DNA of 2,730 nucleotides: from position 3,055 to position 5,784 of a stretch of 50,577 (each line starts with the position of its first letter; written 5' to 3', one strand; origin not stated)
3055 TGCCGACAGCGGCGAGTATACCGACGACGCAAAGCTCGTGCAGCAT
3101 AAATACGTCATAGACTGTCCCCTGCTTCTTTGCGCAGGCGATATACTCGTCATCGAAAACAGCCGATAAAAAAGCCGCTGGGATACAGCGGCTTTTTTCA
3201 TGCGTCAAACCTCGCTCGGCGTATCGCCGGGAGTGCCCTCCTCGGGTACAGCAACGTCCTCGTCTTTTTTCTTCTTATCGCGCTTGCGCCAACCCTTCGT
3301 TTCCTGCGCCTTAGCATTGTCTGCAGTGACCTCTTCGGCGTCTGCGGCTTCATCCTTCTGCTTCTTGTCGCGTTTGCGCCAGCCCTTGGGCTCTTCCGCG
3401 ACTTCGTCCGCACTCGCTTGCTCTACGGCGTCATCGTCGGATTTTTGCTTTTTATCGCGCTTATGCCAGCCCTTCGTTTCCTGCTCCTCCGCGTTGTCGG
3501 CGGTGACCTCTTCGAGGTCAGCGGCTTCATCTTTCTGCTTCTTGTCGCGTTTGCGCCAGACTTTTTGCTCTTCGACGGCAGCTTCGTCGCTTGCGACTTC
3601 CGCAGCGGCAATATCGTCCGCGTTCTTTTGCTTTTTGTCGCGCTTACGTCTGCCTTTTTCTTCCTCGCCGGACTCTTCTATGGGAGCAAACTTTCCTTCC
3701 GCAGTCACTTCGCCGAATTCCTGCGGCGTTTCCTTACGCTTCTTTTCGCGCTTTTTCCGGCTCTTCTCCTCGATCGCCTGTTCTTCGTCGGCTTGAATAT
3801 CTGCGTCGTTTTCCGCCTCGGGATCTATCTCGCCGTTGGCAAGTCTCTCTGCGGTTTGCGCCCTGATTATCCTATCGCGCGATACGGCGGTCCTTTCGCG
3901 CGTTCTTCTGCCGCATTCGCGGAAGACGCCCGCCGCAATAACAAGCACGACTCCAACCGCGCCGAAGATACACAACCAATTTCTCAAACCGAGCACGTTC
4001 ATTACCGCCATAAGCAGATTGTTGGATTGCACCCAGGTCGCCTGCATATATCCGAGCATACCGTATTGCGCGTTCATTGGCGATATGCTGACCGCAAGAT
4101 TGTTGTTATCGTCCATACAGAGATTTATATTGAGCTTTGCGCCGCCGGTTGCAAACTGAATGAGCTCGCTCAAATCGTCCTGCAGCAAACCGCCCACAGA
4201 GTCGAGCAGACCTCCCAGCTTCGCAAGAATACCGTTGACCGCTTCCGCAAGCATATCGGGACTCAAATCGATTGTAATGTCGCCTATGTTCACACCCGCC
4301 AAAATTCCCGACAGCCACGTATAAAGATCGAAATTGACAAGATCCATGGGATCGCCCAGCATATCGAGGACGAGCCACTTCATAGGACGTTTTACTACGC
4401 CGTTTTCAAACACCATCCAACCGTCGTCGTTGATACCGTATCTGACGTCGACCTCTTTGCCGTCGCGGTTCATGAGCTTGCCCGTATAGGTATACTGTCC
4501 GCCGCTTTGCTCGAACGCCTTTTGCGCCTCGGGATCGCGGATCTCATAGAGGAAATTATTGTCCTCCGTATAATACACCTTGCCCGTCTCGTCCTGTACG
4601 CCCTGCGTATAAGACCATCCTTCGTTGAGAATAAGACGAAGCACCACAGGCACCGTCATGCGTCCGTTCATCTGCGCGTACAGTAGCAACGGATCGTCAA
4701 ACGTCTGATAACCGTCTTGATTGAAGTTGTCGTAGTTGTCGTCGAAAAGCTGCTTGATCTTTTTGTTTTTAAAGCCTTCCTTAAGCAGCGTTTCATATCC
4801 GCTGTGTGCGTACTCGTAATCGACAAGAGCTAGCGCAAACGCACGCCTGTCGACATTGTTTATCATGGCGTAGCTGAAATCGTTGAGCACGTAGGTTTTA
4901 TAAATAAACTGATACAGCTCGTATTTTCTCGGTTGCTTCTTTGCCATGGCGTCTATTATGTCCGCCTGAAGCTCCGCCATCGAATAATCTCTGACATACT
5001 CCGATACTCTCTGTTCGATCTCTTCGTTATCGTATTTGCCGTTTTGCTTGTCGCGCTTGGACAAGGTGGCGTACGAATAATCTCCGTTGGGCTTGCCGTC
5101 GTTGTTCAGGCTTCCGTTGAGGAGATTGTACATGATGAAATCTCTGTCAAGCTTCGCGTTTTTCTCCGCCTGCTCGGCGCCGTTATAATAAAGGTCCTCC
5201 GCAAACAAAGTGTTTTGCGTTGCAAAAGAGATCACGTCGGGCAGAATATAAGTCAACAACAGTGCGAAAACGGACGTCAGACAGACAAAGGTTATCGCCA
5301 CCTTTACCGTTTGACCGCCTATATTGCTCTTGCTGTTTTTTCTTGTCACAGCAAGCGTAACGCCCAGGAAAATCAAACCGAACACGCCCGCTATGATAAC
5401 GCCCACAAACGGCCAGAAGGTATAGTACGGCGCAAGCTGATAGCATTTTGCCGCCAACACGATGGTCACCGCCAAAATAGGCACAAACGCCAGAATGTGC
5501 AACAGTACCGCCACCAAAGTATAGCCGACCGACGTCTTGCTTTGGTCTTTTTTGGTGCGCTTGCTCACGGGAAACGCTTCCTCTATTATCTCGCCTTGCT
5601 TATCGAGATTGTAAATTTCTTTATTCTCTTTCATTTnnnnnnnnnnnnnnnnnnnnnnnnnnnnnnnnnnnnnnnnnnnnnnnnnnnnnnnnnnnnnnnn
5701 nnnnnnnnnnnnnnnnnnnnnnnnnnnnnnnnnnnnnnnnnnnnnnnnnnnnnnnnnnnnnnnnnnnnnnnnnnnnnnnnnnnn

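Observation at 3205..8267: Translationally coupled pair of giant membrane proteins sharing one unusual architecture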

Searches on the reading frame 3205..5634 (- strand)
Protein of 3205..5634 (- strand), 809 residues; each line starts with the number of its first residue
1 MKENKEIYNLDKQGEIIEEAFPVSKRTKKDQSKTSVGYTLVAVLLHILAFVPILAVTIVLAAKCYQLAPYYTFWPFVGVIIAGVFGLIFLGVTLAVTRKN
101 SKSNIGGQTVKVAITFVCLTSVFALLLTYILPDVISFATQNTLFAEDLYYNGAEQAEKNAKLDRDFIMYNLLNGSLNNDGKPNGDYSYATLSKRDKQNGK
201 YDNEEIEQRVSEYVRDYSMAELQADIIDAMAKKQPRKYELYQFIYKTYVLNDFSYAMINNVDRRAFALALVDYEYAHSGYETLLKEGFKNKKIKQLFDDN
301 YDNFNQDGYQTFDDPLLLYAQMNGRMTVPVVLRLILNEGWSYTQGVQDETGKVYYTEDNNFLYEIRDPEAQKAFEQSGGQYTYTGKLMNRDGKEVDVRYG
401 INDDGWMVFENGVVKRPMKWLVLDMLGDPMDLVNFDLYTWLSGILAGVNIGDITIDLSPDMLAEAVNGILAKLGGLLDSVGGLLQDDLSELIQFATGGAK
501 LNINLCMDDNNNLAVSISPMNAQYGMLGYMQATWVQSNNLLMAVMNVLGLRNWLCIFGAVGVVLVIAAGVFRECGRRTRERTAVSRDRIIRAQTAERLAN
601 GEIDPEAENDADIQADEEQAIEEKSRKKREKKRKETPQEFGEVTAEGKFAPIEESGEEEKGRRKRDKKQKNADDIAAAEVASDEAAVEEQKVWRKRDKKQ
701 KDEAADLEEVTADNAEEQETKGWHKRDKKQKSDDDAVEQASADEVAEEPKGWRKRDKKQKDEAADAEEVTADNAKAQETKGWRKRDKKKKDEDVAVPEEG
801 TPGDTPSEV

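Call 3: search_protein_families(library=pfam, proteins=[window:3205-5634:-], max_evalue=1)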
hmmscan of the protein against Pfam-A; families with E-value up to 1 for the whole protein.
window:3205-5634:- (809 aa): 2 families
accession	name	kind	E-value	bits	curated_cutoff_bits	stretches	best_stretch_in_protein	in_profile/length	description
PF02157.21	Man-6-P_recep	-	0.073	12.6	25.4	1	27-82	156-214/254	Mannose-6-phosphate receptor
PF17402.7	DUF5408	-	0.98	9.8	25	1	99-136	2-39/63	Family of unknown function (DUF5408)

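Call 4: search_protein_families(library=ncbifam, proteins=[window:3205-5634:-], max_evalue=1)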
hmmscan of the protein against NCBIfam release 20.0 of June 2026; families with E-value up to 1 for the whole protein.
window:3205-5634:- (809 aa): 2 families
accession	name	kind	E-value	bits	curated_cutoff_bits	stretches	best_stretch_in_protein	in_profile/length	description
NF004373.0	PRK05740.1-3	equivalog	0.11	12.3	154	1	41-93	35-88/150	preprotein translocase subunit SecE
NF047351.1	lipase_YSIRK_Sa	exception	0.13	10.5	650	1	611-789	66-245/704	YSIRK-targeted triacylglycerol lipase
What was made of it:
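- Checked: No curated family matches either protein (calls 3, 4).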

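Call 7: find_homologous_proteins(query=window:3205-5634:-)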
Query window:3205-5634:- (809 aa): 1259 proteins with E <= 0.001 among 8000 candidates; the best 120 are listed.
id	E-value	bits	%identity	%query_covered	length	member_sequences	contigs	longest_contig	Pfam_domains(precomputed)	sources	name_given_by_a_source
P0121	0.0e+0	1482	83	100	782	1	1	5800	-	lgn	-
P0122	0.0e+0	1157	100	64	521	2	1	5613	-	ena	-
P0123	1.2e-274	931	64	78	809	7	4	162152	-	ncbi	-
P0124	2.4e-274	930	67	75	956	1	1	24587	PF13634.12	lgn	-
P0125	1.1e-268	912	56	98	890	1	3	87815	-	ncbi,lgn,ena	-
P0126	7.9e-264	896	65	75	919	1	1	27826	-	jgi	-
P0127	2.0e-257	874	64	74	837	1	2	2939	-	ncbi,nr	ncbi:MAG: hypothetical protein K2J16_02600, partial [Clostridia bacterium]|nr:hypothetical protein [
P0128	2.5e-257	874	55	95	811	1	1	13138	-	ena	-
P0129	1.5e-256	872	56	88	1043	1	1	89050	-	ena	-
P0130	1.5e-255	868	54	92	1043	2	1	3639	-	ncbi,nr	ncbi:MAG: hypothetical protein K2M36_01080, partial [Clostridia bacterium]|nr:hypothetical protein [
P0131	1.4e-253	862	65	74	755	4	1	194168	-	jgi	-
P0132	3.2e-253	861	63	78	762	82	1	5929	-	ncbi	-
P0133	3.8e-252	857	63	75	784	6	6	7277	-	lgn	-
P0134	2.9e-251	854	64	75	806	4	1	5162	-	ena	-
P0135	4.3e-248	844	58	83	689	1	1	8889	-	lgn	-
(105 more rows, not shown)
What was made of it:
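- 3205..5634 (-): Gene B, 809 aa: 3+1 TM membrane protein with a 422-aa ectodomain. Homologs at 50-86% identity with a core of about 620 aa (call 7).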

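Call 20: search_solved_structures(query=A2, max_evalue=10)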
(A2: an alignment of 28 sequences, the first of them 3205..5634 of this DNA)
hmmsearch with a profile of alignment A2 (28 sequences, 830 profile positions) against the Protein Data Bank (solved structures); distinct sequences matched with E-value up to 10: 19.
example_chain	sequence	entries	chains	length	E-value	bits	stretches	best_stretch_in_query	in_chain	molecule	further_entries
9qks_C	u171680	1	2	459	0.028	16.1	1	725-825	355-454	ESX secretion system protein YukC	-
9ijj_A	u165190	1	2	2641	0.16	13.6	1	694-798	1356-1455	Cilia and flagella associated protein 46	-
6gq4_A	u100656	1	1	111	0.18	13.4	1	400-427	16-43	Adhesin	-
5my7_A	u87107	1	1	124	0.24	13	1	400-427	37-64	Adhesin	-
7kbf_K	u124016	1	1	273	0.71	11.4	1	696-822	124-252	Protein B4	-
9xtt_z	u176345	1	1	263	1.3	10.6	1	694-754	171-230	Multiple myeloma tumor-associated protein 2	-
7w5b_3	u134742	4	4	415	1.5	10.3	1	687-800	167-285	NF-kappa-B-activating protein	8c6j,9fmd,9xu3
9b62_G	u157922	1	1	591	1.6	10.3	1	665-754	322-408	Ran GTPase-activating protein 1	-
5z56_Y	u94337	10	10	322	1.9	10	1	677-820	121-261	RNA-binding motif protein, X-linked 2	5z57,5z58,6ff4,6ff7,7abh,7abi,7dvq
6zj3_SK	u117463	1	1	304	2.2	9.8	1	697-812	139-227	Ribosomal protein eS8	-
9ynv_O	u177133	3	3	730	2.8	9.5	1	692-795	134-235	Uncharacterized protein | ctAda3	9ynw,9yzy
7ob9_G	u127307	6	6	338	2.9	9.4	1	696-815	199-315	DNA-directed RNA polymerase I subunit RPA43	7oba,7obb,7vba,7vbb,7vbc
36iu_K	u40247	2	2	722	4.6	8.7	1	680-799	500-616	Isoform C of Bromodomain-containing protein 4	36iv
8a3w_Q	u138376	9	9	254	5.3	8.5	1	649-776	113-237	Putative 60S ribosomal protein L19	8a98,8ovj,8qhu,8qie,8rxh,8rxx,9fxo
8dot_A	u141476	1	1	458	5.5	8.5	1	635-813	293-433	methane clathrate binding protein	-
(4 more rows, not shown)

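Call 25: find_related_loci(query=A2, collection=genome_contigs, flank=8000)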
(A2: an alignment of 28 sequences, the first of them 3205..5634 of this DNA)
Query A2 (809 aa) in genome_contigs; peptide patterns used: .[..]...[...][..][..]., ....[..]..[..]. (x = any residue, [..] = any of these).
171 stretches matched a pattern; 68 encode a relative of the query (tblastn E <= 1e-3); 66 distinct loci.
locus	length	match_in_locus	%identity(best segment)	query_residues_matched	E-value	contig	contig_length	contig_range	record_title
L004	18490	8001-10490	56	3-793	0e+0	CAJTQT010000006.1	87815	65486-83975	MAG TPA_asm: uncultured Christensenella sp. isolate MGBC105284 genome assembly, contig: MGBC105284.6, whole genome shotg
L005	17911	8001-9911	64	3-631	0e+0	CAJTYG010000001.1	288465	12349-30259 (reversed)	MAG TPA_asm: uncultured Christensenella sp. isolate MGBC124771 genome assembly, contig: MGBC124771.1, whole genome shotg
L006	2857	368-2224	64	6-602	0e+0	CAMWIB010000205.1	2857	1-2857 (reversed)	MAG TPA_asm: uncultured Clostridia bacterium isolate SRR14411283_bin.10_metawrap_v1.3_MAG genome assembly, contig: NODE.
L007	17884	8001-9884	63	2-630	0e+0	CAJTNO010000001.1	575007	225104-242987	MAG TPA_asm: uncultured Christensenella sp. isolate MGBC105042 genome assembly, contig: MGBC105042.1, whole genome shotg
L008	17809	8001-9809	65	7-612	0e+0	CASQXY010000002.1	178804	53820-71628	MAG: uncultured bacterium isolate extra-ERR2136553.25_1677762773 genome assembly, contig: NODE_23_length_178804_cov_4.70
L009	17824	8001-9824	64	1-603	0e+0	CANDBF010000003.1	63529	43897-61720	MAG TPA_asm: uncultured Clostridia bacterium isolate ERR6760059_bin.78_metawrap_v1.3_MAG genome assembly, contig: ERZ128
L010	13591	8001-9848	61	6-602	0e+0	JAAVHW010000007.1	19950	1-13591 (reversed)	MAG: Clostridiales bacterium isolate Mgla_MAG_4-bin_16 c_000000030383, whole genome shotgun sequence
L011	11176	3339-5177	58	6-628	0e+0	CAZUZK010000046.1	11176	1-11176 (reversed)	MAG TPA_asm: uncultured Bacteroides sp. isolate SRP225648_co1_487 genome assembly, contig: NODE_15004_length_11176_cov_6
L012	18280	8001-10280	50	7-809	0e+0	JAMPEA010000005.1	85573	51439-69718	MAG: Bacillota bacterium isolate NALB_7823_24 Scaffold_#5__SCF_005___85573_bp, whole genome shotgun sequence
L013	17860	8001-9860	57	3-608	0e+0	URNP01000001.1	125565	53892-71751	uncultured Clostridiales bacterium isolate UMGS1170 genome assembly, contig: NODE_16_length_125565_cov_11.098956, whole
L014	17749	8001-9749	57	8-594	0e+0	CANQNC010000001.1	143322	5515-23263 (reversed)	MAG: uncultured Clostridia bacterium isolate Lapin-012__bin53 genome assembly, contig: Lapin-012__NODE_166_length_143322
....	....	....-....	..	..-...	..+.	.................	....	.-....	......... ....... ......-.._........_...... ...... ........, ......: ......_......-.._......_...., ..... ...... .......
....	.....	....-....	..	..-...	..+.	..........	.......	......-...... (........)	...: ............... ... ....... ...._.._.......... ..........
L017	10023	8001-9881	55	11-632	0e+0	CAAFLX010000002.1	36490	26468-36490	MAG TPA_asm: Clostridia bacterium, isolate HGM11462, WGS project CAAFLX010000000 data, contig: SRS1596867_146_k141_15384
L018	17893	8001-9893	54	4-634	0e+0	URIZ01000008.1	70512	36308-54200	uncultured Clostridiales bacterium isolate UMGS1043 genome assembly, contig: NODE_242_length_70512_cov_31.385696, whole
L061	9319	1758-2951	29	39-577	5e-21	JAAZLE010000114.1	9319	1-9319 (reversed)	MAG: Clostridiales bacterium isolate AS23ysBPME_171 232835_AS23, whole genome shotgun sequence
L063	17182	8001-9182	26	39-572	2e-17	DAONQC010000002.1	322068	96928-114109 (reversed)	MAG TPA_asm: Clostridia bacterium isolate AMR_MDS_4340 NODE_5_length_322068_cov_9.574449, whole genome shotgun sequence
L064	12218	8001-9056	27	40-574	2e-11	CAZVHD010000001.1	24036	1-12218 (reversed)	MAG TPA_asm: uncultured Christensenella sp. isolate SRP252850_co1_273 genome assembly, contig: NODE_3712_length_24036_co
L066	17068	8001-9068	27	43-580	6e-10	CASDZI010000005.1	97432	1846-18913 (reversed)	uncultured Christensenella sp. isolate A15_L4_384384_idba_bin.61 genome assembly, contig: A15_L4_384384_idba_bin.61.fa_s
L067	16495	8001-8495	29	40-213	8e-10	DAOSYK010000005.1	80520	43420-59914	MAG TPA_asm: Clostridia bacterium isolate AMR_MDS_2087 NODE_235_length_80520_cov_6.698950, whole genome shotgun sequence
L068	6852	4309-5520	27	284-590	3e-9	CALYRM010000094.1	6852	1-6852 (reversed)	MAG: uncultured Clostridia bacterium isolate SRR7188236_bin.49_metaWRAP_v1.3_MAG genome assembly, contig: ERZ9280836.776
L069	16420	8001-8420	33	40-177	3e-8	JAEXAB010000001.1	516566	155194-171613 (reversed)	MAG: Bacillota bacterium isolate OH_SFB_23 k127_1422419, whole genome shotgun sequence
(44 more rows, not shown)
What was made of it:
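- The family is seen mainly in gut and rumen MAGs (call 25).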

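Call 28: predict_structure(alignment_id=A2)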
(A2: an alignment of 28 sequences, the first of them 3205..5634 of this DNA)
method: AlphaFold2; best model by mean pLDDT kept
length: 809 residues; sequences in the alignment: 28
mean_pLDDT: 60.2   pTM: 0.48
mean pLDDT of the five models: 60.2, 59.1, 57.8, 56.9, 55.3
residues with pLDDT >= 90: 16; 70-90: 303; 50-70: 230; < 50: 260
segments of 3 or more residues with pLDDT < 50: 1-6, 139-152, 306-323, 325-329, 335-337, 422-427, 496-499, 531-539, 607-616, 635-809
pLDDT, mean of each block of 10 residues (from residue 1): 44 52 53 72 84 81 63 69 83 73 72 82 70 55 41 59 83 81 81 79 88 87 88 88 85 73 88 88 82 78 50 46 49 50 70 75 77 87 85 85 87 75 50 66 65 62 64 55 59 52 69 67 60 46 60 78 85 75 66 63 49 49 61 42 28 27 28 26 27 28 28 27 26 27 28 27 29 28 27 29 31
secondary structure, 60 per line:
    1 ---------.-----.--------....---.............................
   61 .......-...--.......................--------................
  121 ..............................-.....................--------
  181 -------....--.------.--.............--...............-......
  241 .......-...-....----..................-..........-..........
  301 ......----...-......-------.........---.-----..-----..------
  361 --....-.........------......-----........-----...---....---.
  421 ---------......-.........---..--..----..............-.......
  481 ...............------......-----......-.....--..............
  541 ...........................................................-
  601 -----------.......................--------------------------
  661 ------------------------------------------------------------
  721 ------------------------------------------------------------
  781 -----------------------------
elements in order (helices of 4 or more, strands of 3 or more residues): H25-28 H32-67 H74-96 H105-150 H152-172 H188-191 H204-216 H219-233 H235-247 H253-256 H261-278 H280-289 H291-306 H315-320 H328-336 E363-366 H368-376 E383-388 E394-401 E407-409 E413-416 E430-435 H437-445 H459-472 H474-495 E502-507 E513-518 H520-524 H527-599 H612-634
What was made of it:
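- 3205..5634 (-): AF2 model with pLDDT 60 (call 28).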

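Call 32: fold_search(model_id=the predicted structure, library=pdb)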
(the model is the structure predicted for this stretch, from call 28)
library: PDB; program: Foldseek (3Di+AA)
matches with E <= 10: 41; with E <= 0.001: 0
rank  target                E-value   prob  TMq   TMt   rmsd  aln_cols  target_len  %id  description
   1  8i13_B                1.0e+00  0.03  0.07  0.05  71.5       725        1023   10  Cryo-EM structure of 6-subunit Smc5/6 (released 2024-06-26)
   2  8w20_A                1.2e+00  0.08  0.12  0.13  47.1       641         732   12  Umb1 umbrella toxin particle (released 2024-04-17)
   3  7zdc_D                1.7e+00  0.05  0.07  0.09  35.8       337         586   13  IF(heme/confined) conformation of CydDC in ADP(CydD) bound state (Dataset-3) (released 2023-04-19)
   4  7zdb_D                1.8e+00  0.05  0.07  0.09  35.9       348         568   12  IF(heme/bound) conformation of CydDC in ADP+Pi(CydC)/ATP(CydD) bound state (Dataset-2) (released 2023-04-19)
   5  9qe0_B                2.0e+00  0.03  0.09  0.06  63.3       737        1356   10  Neobacillus vireti Wadjet-II JetABC dimer (released 2025-06-25)
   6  9gm6_A                2.7e+00  0.02  0.07  0.05  55.6       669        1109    8  MukBEF in a nucleotide-bound state with open neck gate (heads core) (released 2025-03-26)
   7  9gm7_A                3.6e+00  0.01  0.08  0.05  75.0       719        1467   10  MukBEF in a nucleotide-bound state with open neck gate (monomer) (released 2025-03-26)
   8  7zds_D                3.8e+00  0.03  0.07  0.09  36.1       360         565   14  IF(apo/as isolated) conformation of CydDC mutant (E500Q.C) (Dataset-18) (released 2023-04-19)
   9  9qe0_A                4.2e+00  0.02  0.10  0.07  68.2       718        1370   12  Neobacillus vireti Wadjet-II JetABC dimer (released 2025-06-25)
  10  1txd                  4.2e+00  0.01  0.06  0.10  24.4       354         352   10  Crystal Structure of the DH/PH domains of Leukemia-associated RhoGEF (released 2004-09-21)
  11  7nyx_A                4.2e+00  0.01  0.07  0.05  62.0       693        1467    9  Cryo-EM structure of the MukBEF-MatP-DNA monomer (closed conformation) (released 2021-07-07)
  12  2q7d_A                4.4e+00  0.03  0.05  0.10  21.1       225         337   10  Crystal Structure of Human Inositol 1,3,4-Trisphosphate 5/6-kinase (ITPK1) in complex with AMPPNP and Mn2+ (released 2007-07-03)
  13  7zdu_D                5.0e+00  0.02  0.06  0.08  36.7       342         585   11  Occ(apo/return) conformation of CydDC mutant (E500Q.C) in ATP(CydC)/ATP(CydD) bound state (Dataset-19) (released 2023-04-19)
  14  7vgf_A                5.0e+00  0.01  0.06  0.07  36.5       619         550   12  cryo-EM structure of AMP-PNP bound human ABCB7 (released 2022-02-16)
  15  7zdr_D                5.2e+00  0.02  0.07  0.09  34.6       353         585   14  IF(apo/as isolated) conformation of CydDC mutant (H85A.C) in AMP-PNP(CydD) bound state (Dataset-16) (released 2023-04-19)
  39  3aqp_A                9.4e+00  0.01  0.07  0.07  36.5       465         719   12  Crystal structure of SecDF, a translocon-associated membrane protein, from Thermus thrmophilus (released 2011-05-18)
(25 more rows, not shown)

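Call 35: search_protein_families(library=pfam, proteins=[L066:4840-6354:-, L066:9337-10305:+, L066:10489-13314:+, L066:13307-14008:+, L066:14001-15443:+, L067:9429-12389:+, L067:12386-13117:+, L067:13122-14567:+, L067:4179-6212:+, L064:9382-10305:+], max_evalue=0.001)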
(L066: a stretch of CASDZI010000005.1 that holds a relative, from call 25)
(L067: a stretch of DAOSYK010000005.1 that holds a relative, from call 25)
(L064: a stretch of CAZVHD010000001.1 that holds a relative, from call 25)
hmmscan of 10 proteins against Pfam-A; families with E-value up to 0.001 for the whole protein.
L066:4840-6354:- (504 aa): 1 family
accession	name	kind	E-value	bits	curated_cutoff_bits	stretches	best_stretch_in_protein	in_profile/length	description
PF01554.23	MatE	-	2.4e-44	151.3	24.9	2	33-193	1-161/161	MatE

L066:9337-10305:+ (322 aa): 1 family
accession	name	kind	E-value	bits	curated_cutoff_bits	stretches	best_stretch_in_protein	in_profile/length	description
PF04616.20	Glyco_hydro_43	-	1.1e-10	41.8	32.2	1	114-201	30-110/288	Glycosyl hydrolases family 43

L066:10489-13314:+ (941 aa): 2 families
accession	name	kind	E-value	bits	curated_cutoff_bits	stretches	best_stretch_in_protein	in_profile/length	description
PF05547.17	Peptidase_M6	-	2.2e-08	34.2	22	1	96-278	66-260/294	Immune inhibitor A peptidase M6, catalytic domain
PF07523.18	Big_3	-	2.4e-07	31.3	21.2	0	558-620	2-59/68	Bacterial Ig-like domain (group 3)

L066:13307-14008:+ (233 aa): 1 family
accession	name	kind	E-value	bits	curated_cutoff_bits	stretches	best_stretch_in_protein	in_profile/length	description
PF07523.18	Big_3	-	2e-05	25.2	21.2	1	41-93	7-59/68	Bacterial Ig-like domain (group 3)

L066:14001-15443:+ (480 aa): 2 families
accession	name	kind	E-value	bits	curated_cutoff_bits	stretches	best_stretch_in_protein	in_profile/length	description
PF00728.28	Glyco_hydro_20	-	4.7e-103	345.6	22.3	1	82-406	1-347/348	Glycosyl hydrolase family 20, catalytic domain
PF02838.20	Glyco_hydro_20b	-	3.9e-12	47.4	26.1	1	26-79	69-124/124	Glycosyl hydrolase family 20, domain 2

L067:9429-12389:+ (986 aa): 2 families
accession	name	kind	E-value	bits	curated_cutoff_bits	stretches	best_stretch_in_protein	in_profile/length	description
PF07523.18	Big_3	-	1.1e-08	35.6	21.2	0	779-845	4-68/68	Bacterial Ig-like domain (group 3)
PF05547.17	Peptidase_M6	-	1e-07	31.9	22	1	140-288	92-260/294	Immune inhibitor A peptidase M6, catalytic domain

L067:12386-13117:+ (243 aa): 1 family
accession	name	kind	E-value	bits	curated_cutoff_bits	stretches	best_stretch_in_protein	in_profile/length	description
PF07523.18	Big_3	-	4.4e-06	27.3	21.2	1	40-96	5-61/68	Bacterial Ig-like domain (group 3)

L067:13122-14567:+ (481 aa): 2 families
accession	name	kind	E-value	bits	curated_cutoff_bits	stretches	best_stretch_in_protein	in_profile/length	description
PF00728.28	Glyco_hydro_20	-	2e-110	369.9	22.3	1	83-408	1-347/348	Glycosyl hydrolase family 20, catalytic domain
PF02838.20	Glyco_hydro_20b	-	8.8e-12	46.3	26.1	1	22-79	63-123/124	Glycosyl hydrolase family 20, domain 2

L067:4179-6212:+ (677 aa): 0 families

L064:9382-10305:+ (307 aa): 0 families
